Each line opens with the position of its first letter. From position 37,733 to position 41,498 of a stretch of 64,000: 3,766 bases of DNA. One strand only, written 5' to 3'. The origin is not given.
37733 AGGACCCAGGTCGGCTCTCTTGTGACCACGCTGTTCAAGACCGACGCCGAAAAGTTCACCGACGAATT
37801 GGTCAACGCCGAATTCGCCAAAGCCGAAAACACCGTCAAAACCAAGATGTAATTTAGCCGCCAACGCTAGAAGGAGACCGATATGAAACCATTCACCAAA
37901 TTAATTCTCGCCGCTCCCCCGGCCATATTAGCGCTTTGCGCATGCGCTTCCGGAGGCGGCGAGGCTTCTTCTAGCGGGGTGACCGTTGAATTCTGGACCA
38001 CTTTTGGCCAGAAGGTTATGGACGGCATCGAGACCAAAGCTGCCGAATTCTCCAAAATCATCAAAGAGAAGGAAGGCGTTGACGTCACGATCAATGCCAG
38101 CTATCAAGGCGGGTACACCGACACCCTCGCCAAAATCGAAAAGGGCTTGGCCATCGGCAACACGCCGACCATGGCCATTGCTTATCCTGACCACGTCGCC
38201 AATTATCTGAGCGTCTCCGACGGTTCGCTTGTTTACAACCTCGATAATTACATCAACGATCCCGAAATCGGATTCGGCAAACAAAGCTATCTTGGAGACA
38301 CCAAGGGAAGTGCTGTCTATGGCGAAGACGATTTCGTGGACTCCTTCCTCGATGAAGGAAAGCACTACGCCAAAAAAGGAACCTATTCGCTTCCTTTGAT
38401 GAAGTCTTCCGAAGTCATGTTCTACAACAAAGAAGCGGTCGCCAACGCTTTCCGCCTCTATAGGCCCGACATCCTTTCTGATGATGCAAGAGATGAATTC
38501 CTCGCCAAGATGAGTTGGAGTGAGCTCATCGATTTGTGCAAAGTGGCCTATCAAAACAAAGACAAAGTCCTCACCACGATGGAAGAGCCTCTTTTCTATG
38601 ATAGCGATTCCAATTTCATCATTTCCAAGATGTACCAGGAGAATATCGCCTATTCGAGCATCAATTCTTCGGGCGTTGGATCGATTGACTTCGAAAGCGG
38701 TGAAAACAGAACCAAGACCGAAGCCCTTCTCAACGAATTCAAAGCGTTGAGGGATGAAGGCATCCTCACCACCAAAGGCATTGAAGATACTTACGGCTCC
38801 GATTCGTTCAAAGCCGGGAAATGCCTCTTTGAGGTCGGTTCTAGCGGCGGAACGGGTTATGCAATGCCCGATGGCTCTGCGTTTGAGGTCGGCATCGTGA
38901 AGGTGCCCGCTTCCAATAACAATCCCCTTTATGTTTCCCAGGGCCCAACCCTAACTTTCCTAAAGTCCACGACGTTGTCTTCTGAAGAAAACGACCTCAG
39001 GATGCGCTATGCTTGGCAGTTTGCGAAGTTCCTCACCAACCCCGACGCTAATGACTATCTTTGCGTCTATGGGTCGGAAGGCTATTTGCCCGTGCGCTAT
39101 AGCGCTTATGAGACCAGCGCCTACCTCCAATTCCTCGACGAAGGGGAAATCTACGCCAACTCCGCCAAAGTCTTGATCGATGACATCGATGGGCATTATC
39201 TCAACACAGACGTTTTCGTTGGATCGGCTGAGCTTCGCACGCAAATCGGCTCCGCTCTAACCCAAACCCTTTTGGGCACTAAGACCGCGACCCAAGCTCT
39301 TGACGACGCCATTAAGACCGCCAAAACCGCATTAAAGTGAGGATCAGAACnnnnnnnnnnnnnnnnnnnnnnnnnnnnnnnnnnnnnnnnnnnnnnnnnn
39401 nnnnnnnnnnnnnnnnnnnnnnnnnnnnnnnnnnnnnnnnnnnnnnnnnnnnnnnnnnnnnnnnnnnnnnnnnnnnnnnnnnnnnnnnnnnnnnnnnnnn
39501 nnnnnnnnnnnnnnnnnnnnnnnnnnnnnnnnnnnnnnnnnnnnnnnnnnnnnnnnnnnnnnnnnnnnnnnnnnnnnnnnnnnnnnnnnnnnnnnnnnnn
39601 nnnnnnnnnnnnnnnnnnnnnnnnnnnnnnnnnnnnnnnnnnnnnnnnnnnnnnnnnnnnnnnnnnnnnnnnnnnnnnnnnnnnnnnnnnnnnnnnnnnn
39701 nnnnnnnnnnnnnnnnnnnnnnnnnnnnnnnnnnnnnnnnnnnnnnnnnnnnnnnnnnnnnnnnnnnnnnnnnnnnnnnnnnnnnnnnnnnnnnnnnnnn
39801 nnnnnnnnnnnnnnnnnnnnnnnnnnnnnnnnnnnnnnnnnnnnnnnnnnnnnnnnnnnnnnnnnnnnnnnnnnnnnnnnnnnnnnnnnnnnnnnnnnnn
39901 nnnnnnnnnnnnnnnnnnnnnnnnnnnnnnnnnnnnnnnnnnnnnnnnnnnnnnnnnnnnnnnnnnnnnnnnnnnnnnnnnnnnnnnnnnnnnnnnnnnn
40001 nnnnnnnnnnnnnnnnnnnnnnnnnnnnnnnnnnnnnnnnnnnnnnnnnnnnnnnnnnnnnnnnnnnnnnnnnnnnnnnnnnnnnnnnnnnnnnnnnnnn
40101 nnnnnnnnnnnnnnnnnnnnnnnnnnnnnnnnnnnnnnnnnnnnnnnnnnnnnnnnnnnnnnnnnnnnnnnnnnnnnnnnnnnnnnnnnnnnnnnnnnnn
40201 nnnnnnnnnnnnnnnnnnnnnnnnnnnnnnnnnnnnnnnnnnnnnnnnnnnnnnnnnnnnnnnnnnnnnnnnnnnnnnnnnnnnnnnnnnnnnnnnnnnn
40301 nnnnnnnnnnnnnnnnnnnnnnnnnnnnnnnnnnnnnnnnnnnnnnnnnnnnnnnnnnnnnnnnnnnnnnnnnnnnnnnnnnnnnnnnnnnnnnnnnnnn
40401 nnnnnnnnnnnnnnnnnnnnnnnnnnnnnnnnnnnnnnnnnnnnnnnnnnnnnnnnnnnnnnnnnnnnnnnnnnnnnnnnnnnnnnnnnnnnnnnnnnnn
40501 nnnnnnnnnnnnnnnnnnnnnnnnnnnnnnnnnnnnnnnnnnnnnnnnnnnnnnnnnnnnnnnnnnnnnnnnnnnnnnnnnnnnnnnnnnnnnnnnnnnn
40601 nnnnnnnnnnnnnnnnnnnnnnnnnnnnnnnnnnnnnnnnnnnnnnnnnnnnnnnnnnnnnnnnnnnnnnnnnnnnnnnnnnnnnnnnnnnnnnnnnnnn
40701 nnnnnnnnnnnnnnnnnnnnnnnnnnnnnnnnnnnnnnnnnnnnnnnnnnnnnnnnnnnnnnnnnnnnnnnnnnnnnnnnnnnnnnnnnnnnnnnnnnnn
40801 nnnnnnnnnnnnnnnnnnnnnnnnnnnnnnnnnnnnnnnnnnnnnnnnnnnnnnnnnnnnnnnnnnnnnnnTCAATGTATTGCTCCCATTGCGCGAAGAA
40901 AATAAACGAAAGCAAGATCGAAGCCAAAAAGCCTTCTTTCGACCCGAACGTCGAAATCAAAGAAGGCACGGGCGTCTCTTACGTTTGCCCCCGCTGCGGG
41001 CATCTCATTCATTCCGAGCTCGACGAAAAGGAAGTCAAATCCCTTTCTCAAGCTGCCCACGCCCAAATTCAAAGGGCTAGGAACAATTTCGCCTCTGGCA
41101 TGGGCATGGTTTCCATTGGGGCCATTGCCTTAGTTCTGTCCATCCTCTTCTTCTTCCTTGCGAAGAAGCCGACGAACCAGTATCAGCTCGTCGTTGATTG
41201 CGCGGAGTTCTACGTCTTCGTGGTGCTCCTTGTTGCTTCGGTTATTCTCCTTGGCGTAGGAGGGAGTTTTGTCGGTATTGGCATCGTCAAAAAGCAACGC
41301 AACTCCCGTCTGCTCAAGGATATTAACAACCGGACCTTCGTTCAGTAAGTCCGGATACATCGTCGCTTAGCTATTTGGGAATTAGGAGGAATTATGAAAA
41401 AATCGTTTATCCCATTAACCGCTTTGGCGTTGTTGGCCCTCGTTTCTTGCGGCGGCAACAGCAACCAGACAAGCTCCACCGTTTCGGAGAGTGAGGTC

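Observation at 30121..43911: Nine-gene operon linking a Mollicutes-type ABC importer to a surface nuclease and an OB-repeat lipoprotein: candidate extracellular nucleic-acid capture, cleavage and uptake system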

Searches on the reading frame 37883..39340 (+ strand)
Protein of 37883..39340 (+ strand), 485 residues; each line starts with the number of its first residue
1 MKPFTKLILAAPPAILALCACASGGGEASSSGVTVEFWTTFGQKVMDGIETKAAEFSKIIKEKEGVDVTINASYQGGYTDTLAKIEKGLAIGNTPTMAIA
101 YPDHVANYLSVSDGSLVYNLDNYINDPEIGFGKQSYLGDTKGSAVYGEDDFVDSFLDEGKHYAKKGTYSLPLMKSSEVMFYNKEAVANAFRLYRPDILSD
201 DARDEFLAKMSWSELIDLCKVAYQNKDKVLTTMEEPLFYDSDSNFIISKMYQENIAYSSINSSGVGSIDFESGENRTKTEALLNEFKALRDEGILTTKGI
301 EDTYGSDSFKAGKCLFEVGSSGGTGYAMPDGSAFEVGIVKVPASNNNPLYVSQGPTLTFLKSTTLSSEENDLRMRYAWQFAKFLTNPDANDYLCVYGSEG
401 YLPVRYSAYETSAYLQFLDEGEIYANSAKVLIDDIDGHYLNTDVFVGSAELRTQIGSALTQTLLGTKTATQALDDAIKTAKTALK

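Call 3: search_protein_families(library=pfam, proteins=[window:37883-39340:+], max_evalue=0.01)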
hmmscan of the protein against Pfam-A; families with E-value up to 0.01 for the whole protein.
window:37883-39340:+ (485 aa): 2 families
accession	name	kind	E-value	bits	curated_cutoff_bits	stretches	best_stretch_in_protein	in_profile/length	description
PF13416.11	SBP_bac_8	-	8.8e-23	81.9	27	1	62-413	7-270/279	Bacterial extracellular solute-binding protein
PF01547.30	SBP_bac_1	-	5.9e-08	33.5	26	1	53-390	7-306/307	Bacterial extracellular solute-binding protein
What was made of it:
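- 37883..39340 (+): g6: substrate-binding lipoprotein B, a paralogue of g5 (31% identity). SBP_bac_8 and SBP_bac_1 (call 3).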

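Call 5: search_protein_families(library=ncbifam, proteins=[window:37883-39340:+], max_evalue=0.01)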
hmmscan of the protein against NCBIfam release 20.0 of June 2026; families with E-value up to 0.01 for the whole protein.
window:37883-39340:+ (485 aa): 2 families
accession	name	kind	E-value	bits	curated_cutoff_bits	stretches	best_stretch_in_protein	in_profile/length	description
NF008211.0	PRK10974.1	equivalog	7.8e-07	28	411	1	285-482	238-429/439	sn-glycerol-3-phosphate ABC transporter substrate-binding protein UgpB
NF045826.1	lipo_P68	equivalog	0.0022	16.5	200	0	147-187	131-174/669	P68 family surface lipoprotein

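Call 7: search_solved_structures(query=window:37883-39340:+, max_evalue=0.01)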
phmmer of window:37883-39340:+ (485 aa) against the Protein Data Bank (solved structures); distinct sequences matched with E-value up to 0.01: 11.
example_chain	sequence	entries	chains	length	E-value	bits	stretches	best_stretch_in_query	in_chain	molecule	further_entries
7c0x_A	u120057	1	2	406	1.6e-08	37.2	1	33-111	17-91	Sugar ABC transporter, periplasmic sugar-binding protein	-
7c0f_A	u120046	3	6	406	1.6e-08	37.2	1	33-111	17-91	Sugar ABC transporter, periplasmic sugar-binding protein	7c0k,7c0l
7c0u_A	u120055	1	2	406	3.3e-08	36.2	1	33-111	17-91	Sugar ABC transporter, periplasmic sugar-binding protein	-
7c0t_A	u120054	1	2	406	4.2e-08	35.8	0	33-111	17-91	Sugar ABC transporter, periplasmic sugar-binding protein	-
7c0y_A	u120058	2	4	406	4.5e-08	35.7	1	33-111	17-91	Sugar ABC transporter, periplasmic sugar-binding protein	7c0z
7c0o_A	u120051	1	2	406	5.7e-08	35.4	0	33-111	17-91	Sugar ABC transporter, periplasmic sugar-binding protein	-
7c0v_A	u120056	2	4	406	6.1e-08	35.3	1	33-111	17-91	Sugar ABC transporter, periplasmic sugar-binding protein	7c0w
7c14_A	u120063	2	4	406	6.5e-08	35.2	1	33-111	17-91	Sugar ABC transporter, periplasmic sugar-binding protein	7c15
7c0r_A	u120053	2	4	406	8.1e-08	34.9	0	33-111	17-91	Sugar ABC transporter, periplasmic sugar-binding protein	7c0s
7c16_A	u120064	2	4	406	1.6e-07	33.9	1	33-111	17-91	Sugar ABC transporter, periplasmic sugar-binding protein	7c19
4mfi_A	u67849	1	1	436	0.00033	23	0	367-420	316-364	Sn-glycerol-3-phosphate ABC transporter substrate-binding protein UspB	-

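Call 65: search_solved_structures(query=A5, max_evalue=0.001)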
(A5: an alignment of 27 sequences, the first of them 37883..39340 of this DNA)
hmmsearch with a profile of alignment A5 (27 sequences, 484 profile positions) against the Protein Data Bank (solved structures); distinct sequences matched with E-value up to 0.001: 21.
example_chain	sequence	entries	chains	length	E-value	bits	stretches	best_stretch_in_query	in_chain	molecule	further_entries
7c0x_A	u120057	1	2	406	1.4e-19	73.3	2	33-115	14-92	Sugar ABC transporter, periplasmic sugar-binding protein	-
7c0f_A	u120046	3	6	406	1.5e-19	73.1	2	33-115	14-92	Sugar ABC transporter, periplasmic sugar-binding protein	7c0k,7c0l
7c0t_A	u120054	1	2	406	3.7e-19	71.9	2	297-428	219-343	Sugar ABC transporter, periplasmic sugar-binding protein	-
7c0y_A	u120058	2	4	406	5.6e-19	71.3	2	33-115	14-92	Sugar ABC transporter, periplasmic sugar-binding protein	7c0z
7c0v_A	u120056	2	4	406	7.7e-19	70.8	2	33-115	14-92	Sugar ABC transporter, periplasmic sugar-binding protein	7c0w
7c0u_A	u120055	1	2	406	1.1e-18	70.3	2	33-115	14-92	Sugar ABC transporter, periplasmic sugar-binding protein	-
7c0r_A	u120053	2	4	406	1.2e-18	70.1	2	297-428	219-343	Sugar ABC transporter, periplasmic sugar-binding protein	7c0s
7c0o_A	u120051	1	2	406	1.3e-18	70.1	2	297-428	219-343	Sugar ABC transporter, periplasmic sugar-binding protein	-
7c16_A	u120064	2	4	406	2.1e-18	69.4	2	33-115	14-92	Sugar ABC transporter, periplasmic sugar-binding protein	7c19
7c14_A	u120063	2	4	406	3.4e-18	68.7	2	33-115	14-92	Sugar ABC transporter, periplasmic sugar-binding protein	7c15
4aq4_A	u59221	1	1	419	7.7e-11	44.4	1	254-479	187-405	SN-GLYCEROL-3-PHOSPHATE-BINDING PERIPLASMIC PROTEIN UGPB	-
6x84_A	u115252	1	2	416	9.2e-11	44.2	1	254-479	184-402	sn-glycerol-3-phosphate-binding periplasmic protein UgpB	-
9lff_A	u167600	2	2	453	8.7e-10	41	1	27-196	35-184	SN-glycerol-3-phophate ABC transporter, periplasmic SN-glycerol-3-phosphate-binding protei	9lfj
7c1b_A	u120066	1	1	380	1.2e-08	37.2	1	312-428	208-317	Sugar ABC transporter, periplasmic sugar-binding protein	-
4mfi_A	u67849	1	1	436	4.8e-06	28.6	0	315-420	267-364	Sn-glycerol-3-phosphate ABC transporter substrate-binding protein UspB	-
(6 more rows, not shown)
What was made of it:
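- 37883..39340 (+): The profile's best PDB match is 7c0x/7c0f at 1.4e-19, then UgpB (call 65).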

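Call 71: search_solved_structures(query=A5, max_evalue=1e-17, show_alignments=1)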
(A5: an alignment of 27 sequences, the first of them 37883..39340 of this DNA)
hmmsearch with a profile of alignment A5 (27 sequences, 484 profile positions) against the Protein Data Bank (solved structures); distinct sequences matched with E-value up to 1e-17: 10.
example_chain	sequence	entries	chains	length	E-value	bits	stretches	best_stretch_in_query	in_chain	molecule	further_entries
7c0x_A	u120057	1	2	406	1.4e-19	73.3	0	33-115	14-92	Sugar ABC transporter, periplasmic sugar-binding protein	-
7c0f_A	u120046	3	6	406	1.5e-19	73.1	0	33-115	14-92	Sugar ABC transporter, periplasmic sugar-binding protein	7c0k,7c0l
7c0t_A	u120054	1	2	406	3.7e-19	71.9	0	297-428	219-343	Sugar ABC transporter, periplasmic sugar-binding protein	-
7c0y_A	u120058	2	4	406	5.6e-19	71.3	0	33-115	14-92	Sugar ABC transporter, periplasmic sugar-binding protein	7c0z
7c0v_A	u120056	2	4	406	7.7e-19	70.8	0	33-115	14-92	Sugar ABC transporter, periplasmic sugar-binding protein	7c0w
7c0u_A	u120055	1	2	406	1.1e-18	70.3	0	33-115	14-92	Sugar ABC transporter, periplasmic sugar-binding protein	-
7c0r_A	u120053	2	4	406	1.2e-18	70.1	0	297-428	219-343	Sugar ABC transporter, periplasmic sugar-binding protein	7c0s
7c0o_A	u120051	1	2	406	1.3e-18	70.1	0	297-428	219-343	Sugar ABC transporter, periplasmic sugar-binding protein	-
7c16_A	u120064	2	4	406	2.1e-18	69.4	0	33-115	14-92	Sugar ABC transporter, periplasmic sugar-binding protein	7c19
7c14_A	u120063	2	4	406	3.4e-18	68.7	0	33-115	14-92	Sugar ABC transporter, periplasmic sugar-binding protein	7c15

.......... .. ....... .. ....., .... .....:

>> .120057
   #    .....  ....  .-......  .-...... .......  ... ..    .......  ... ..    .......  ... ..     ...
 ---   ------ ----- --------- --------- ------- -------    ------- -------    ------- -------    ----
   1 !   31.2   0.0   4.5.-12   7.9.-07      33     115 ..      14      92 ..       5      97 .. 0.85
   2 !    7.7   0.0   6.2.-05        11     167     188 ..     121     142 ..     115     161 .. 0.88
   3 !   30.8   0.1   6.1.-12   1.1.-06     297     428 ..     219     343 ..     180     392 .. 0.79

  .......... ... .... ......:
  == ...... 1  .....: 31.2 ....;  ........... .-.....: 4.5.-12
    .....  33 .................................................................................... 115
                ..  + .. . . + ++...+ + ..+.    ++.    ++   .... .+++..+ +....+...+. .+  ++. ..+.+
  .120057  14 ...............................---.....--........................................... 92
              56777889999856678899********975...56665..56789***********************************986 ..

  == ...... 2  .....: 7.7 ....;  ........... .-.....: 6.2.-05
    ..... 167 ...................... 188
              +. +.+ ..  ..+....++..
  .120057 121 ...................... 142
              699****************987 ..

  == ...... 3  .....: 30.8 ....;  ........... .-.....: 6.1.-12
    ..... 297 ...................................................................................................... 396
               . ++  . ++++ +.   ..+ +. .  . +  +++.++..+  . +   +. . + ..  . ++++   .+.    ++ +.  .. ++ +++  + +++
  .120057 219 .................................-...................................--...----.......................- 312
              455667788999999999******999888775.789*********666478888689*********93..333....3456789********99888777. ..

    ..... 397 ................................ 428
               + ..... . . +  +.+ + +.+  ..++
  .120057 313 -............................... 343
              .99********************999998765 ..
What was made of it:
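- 37883..39340 (+): The GGY, KS, GSSGG, QG and GYxPV motifs align with 7c0x (call 71).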

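Call 72: search_protein_families(library=ncbifam, alignment_id=A5, max_evalue=0.1)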
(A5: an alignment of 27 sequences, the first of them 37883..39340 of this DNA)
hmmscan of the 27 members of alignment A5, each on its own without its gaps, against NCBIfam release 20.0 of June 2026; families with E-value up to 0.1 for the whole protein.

A. member 1, window:37883-39340:+ (485 aa): 2 families
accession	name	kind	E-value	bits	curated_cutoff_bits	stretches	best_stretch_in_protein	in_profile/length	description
NF008211.0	PRK10974.1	equivalog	7.8e-07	28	411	1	285-482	238-429/439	sn-glycerol-3-phosphate ABC transporter substrate-binding protein UgpB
NF045826.1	lipo_P68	equivalog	0.0022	16.5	200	1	147-187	131-174/669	P68 family surface lipoprotein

B. families by the number of members that match (of 27 scanned): 14 families
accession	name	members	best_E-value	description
NF045826.1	lipo_P68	25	8.8e-18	P68 family surface lipoprotein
NF008211.0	PRK10974.1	17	1.3e-15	sn-glycerol-3-phosphate ABC transporter substrate-binding protein UgpB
NF040528.1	SP_0198_lipo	2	0.0078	SP_0198 family lipoprotein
NF058595.1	invert_tail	2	0.061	lipo-invert putative C-terminal anchoring domain-containing protein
NF058647.1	lipo_LytA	1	0.0031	acidic lipoprotein LytA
TIGR03850.1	bind_CPR_0540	1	0.0038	carbohydrate ABC transporter substrate-binding protein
NF053526.1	Myco_lipo_LppK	1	0.012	lipoprotein LppK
NF047631.1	SodCMycob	1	0.013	superoxide dismutase[Cu-Zn]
NF045838.1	MG289_thiam_LP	1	0.014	ABC transporter thiamine pyrophosphate-binding lipoprotein p37/Cypl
NF053532.1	lipo_SCO4651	1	0.024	SCO4651 family lipoprotein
NF046039.1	lipo_NMB0938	1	0.034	NMB0938 family lipoprotein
NF047847.2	SS_mature_LptM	1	0.052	LPS translocon maturation chaperone LptM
NF010037.0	PRK13512.1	1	0.053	CoA-disulfide reductase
NF033856.1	T4SS_effec_BID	1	0.076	BID domain-containing T4SS effector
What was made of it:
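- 37883..39340 (+): 25 of 27 orthologues hit the Mycoplasma P68 lipoprotein family, best E 8.8e-18 (call 72).
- On Mycoplasma-type SNase + ABC importer operon: 25 of 27 g6 orthologues hit the Mycoplasma P68 lipoprotein model, best E 8.8e-18 but below the 200-bit cut-off (call 72).
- Closest known: Mycoplasma SNase-lipoprotein / ABC transporter operons. Same: The g6 family matches the Mycoplasma P68 lipoprotein family (call 72).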

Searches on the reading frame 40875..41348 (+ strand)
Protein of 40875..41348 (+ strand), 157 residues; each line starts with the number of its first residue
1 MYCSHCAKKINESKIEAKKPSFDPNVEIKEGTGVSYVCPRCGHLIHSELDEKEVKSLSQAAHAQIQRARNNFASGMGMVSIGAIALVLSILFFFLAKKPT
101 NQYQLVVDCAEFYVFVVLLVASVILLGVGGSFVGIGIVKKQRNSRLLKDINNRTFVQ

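Call 3: search_protein_families(library=pfam, proteins=[window:40875-41348:+], max_evalue=0.01)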
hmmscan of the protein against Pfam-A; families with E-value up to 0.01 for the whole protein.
window:40875-41348:+ (157 aa): 3 families
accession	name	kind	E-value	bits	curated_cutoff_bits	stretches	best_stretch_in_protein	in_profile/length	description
PF07332.16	Phage_holin_3_6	-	0.00026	21.5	28.4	1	59-146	20-100/116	Putative Actinobacterial Holin-X, holin superfamily III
PF18439.7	zf_UBZ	-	0.0025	17.9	25.6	0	35-48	2-15/32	Ubiquitin-Binding Zinc Finger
PF13248.11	Zn_ribbon_3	-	0.0091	15.9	27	0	37-45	4-12/26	zinc-ribbon domain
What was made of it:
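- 40875..41348 (+): g8: small basic membrane protein with an N-terminal CxxC...CxxC zinc ribbon, two transmembrane helices and a conserved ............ tail. Pfam hits are all below threshold (call 3).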

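Call 5: search_protein_families(library=ncbifam, proteins=[window:40875-41348:+], max_evalue=0.01)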
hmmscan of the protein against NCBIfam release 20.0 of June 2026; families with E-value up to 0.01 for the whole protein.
window:40875-41348:+ (157 aa): 1 family
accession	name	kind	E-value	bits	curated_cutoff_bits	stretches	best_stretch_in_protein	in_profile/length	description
NF003134.0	PRK04046.3-2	equivalog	0.0056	16.3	360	1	32-95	144-205/222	translation initiation factor IF-6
